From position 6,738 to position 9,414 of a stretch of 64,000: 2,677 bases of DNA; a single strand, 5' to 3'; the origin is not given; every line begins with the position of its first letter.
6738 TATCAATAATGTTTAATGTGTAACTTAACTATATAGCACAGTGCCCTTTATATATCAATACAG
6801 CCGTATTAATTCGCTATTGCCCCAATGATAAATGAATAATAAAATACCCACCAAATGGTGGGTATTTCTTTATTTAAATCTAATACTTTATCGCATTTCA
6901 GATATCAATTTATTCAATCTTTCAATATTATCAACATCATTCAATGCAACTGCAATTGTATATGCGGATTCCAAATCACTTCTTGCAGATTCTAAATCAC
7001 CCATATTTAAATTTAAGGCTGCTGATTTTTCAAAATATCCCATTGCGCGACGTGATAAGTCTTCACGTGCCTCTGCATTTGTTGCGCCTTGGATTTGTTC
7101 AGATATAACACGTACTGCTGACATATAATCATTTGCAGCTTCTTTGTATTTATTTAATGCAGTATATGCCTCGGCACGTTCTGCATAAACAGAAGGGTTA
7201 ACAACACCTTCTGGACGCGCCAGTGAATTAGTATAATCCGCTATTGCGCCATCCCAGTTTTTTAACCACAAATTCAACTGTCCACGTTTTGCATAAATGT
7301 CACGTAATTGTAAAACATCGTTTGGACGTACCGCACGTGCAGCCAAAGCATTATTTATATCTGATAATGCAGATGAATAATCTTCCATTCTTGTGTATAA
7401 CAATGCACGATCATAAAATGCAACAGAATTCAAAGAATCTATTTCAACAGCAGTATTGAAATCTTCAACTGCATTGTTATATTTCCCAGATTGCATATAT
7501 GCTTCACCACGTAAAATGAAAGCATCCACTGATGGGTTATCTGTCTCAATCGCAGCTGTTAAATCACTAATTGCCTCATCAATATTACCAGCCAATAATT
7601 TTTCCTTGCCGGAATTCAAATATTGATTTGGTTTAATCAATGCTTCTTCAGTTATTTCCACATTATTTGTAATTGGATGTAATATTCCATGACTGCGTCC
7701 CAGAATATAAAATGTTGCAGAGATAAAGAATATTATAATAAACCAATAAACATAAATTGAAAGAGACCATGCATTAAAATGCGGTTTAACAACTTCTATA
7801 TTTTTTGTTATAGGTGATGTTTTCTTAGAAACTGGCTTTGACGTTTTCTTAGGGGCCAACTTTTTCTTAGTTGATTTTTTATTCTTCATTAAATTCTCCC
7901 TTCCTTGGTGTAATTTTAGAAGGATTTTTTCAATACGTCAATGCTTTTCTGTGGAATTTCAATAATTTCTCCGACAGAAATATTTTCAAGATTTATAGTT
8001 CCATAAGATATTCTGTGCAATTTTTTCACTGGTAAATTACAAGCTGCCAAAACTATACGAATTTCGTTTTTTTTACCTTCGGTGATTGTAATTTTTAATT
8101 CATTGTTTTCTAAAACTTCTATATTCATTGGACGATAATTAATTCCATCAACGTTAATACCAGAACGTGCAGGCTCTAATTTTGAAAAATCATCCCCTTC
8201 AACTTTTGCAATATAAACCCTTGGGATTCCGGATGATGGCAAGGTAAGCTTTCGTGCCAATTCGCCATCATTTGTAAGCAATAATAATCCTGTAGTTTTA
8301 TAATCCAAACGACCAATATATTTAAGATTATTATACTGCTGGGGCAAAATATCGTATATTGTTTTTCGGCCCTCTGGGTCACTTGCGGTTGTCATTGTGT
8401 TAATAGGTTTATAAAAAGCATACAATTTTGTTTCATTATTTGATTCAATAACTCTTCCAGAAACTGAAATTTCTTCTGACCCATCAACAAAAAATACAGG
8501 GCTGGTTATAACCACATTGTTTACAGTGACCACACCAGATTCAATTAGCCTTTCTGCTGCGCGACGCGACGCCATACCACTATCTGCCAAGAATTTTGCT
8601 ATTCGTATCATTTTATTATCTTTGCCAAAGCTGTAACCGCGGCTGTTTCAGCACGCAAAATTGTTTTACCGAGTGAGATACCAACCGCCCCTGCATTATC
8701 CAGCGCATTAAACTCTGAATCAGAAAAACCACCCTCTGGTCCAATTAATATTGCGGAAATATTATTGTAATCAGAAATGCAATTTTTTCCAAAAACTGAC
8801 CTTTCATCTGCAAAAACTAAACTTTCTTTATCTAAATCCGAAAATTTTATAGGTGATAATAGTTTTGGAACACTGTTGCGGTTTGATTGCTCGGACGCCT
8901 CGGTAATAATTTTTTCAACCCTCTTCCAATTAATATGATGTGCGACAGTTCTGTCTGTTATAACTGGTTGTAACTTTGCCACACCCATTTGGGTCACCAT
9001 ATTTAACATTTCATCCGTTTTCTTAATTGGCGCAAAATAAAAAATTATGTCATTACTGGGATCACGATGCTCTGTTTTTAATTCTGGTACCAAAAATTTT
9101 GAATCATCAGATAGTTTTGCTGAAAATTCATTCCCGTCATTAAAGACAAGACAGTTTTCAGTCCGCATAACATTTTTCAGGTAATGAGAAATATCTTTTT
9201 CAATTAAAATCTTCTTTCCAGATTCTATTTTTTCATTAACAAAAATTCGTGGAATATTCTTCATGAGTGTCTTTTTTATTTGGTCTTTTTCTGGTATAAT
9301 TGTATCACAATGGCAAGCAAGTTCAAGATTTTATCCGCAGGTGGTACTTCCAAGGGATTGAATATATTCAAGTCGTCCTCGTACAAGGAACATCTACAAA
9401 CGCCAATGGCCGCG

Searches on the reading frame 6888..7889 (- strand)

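Call 13: search_protein_families(library=pfam, proteins=[window:6888-7889:-], max_evalue=0.01)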
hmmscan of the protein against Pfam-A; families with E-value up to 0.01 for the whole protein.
window:6888-7889:- (333 aa): 17 families
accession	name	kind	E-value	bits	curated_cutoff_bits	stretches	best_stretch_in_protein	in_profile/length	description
PF00515.34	TPR_1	-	1.1e-22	79.3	27.8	1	122-151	2-31/34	Tetratricopeptide repeat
PF07719.23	TPR_2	-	6.8e-19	66.8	27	1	122-152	2-32/34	Tetratricopeptide repeat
PF13181.12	TPR_8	-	4.5e-15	54.9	25.7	1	122-151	2-31/34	Tetratricopeptide repeat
PF13414.12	TPR_11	-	1.6e-12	47.3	26.8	2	128-167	1-40/42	TPR repeat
PF13371.12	TPR_9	-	2.3e-11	44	35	0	158-186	32-60/73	Tetratricopeptide repeat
PF13432.12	TPR_16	-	1.2e-10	42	32.7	1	94-152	4-62/65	Tetratricopeptide repeat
PF13424.12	TPR_12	-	2.4e-08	34.5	30.1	0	126-183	8-73/77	Tetratricopeptide repeat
PF14559.12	TPR_19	-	1.4e-07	32.2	25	1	98-142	2-46/68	Tetratricopeptide repeat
PF25575.1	TPR_BSK1_C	-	5e-07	30.1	42.2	1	201-264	47-109/118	Serine/threonine-protein kinase BSK1-like, TPR repeats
PF10516.15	SHNi-TPR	-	1.7e-06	27.9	21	0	132-150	12-30/38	SHNi-TPR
PF13431.12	TPR_17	-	1.8e-06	28.2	24.4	0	144-175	2-33/34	Tetratricopeptide repeat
PF13428.12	TPR_14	-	2e-05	25.2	23.5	0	122-154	2-34/44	Tetratricopeptide repeat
PF12895.13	ANAPC3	-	0.00048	20.8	27.2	0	118-176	21-77/82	Anaphase-promoting complex, cyclosome, subunit 3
PF25068.1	ARM_TT21_4th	-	0.00075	20.2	30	1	128-188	6-65/153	Tetratricopeptide repeat protein 21 forth ARM domain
PF13174.12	TPR_6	-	0.0036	18.3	26.3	0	122-148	1-27/33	Tetratricopeptide repeat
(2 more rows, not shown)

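Call 82: search_protein_families(library=ncbifam, proteins=[window:6888-7889:-], max_evalue=0.1)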
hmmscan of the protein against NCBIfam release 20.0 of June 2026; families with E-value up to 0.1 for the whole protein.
window:6888-7889:- (333 aa): 21 families
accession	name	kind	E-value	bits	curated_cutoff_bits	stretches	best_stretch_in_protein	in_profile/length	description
NF040959.1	MamA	equivalog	5.7e-13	48.8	200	1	86-224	36-167/204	magnetosome protein MamA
TIGR00990.1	3a0801s09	subfamily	2.3e-11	43.1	757.25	1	93-181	337-425/615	mitochondrial import receptor subunit TOM70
TIGR02917.1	PEP_TPR_lipo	equivalog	7.4e-10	37.4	312.2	1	97-271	339-504/899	XrtA/PEP-CTERM system TPR-repeat protein PrsT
TIGR02552.1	LcrH_SycD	equivalog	2.8e-09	36.8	104.8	1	128-185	59-116/136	SycD/LcrH family type III secretion system chaperone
TIGR02521.1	type_IV_pilW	equivalog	7.5e-06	25.7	154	1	90-152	34-96/234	type IV pilus biogenesis/stability protein PilW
NF008391.2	PRK11189.1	equivalog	1.1e-05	25.1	250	1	106-183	84-161/297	lipoprotein NlpI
NF042912.1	Amuc_1098_fam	equivalog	7.3e-05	21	750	2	116-158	150-192/805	Amuc_1098 family type IV pilus outer membrane protein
NF008757.0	PRK11788.1-5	equivalog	0.00029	20.1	363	1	94-154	187-247/388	lipopolysaccharide assembly protein LapB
NF033920.0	C39_PA2778_fam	equivalog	0.0004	19.9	150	1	85-184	154-253/255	PA2778 family cysteine peptidase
NF053520.1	HK_Porph_FimS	equivalog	0.0004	18.8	600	1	136-269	66-201/618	sensor histidine kinase FimS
NF008520.0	PRK11447.1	equivalog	0.00074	17.4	858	1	93-187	275-367/1157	cellulose synthase complex outer membrane protein BcsC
TIGR04510.1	mod_pep_cyc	subfamily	0.00081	18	400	1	127-290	404-563/814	putative peptide modification system cyclase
TIGR02795.1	tol_pal_ybgF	equivalog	0.00098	19.7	90.1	0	87-149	2-67/119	tol-pal system protein YbgF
NF047558.1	TPR_END_plus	domain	0.0021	17.9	32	0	99-118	11-30/56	TPR end-of-group domain-containing protein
NF008756.0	PRK11788.1-4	equivalog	0.0032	16.6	474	1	100-151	193-244/389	lipopolysaccharide assembly protein LapB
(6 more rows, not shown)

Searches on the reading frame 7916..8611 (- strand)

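Call 13: search_protein_families(library=pfam, proteins=[window:7916-8611:-], max_evalue=0.01)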
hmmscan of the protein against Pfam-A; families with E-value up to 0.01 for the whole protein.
window:7916-8611:- (231 aa): 2 families
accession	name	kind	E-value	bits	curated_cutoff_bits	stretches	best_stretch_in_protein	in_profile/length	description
PF00849.27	PseudoU_synth_2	-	1.1e-17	65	26.8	1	64-190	3-152/152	RNA pseudouridylate synthase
PF01479.30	S4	-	8.7e-11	41.8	22.8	1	3-48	2-48/48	S4 domain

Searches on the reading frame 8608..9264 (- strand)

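Call 13: search_protein_families(library=pfam, proteins=[window:8608-9264:-], max_evalue=0.01)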
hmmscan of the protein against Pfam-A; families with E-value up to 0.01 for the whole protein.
window:8608-9264:- (218 aa): 2 families
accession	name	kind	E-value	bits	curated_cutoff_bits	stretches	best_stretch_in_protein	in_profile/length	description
PF04452.19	Methyltrans_RNA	-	2.7e-34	118.6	23.9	1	72-216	6-164/165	RNA methyltransferase domain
PF20260.4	PUA_4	-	6.9e-05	23.3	23.9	1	21-56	1-40/48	RNA methyltransferase PUA domain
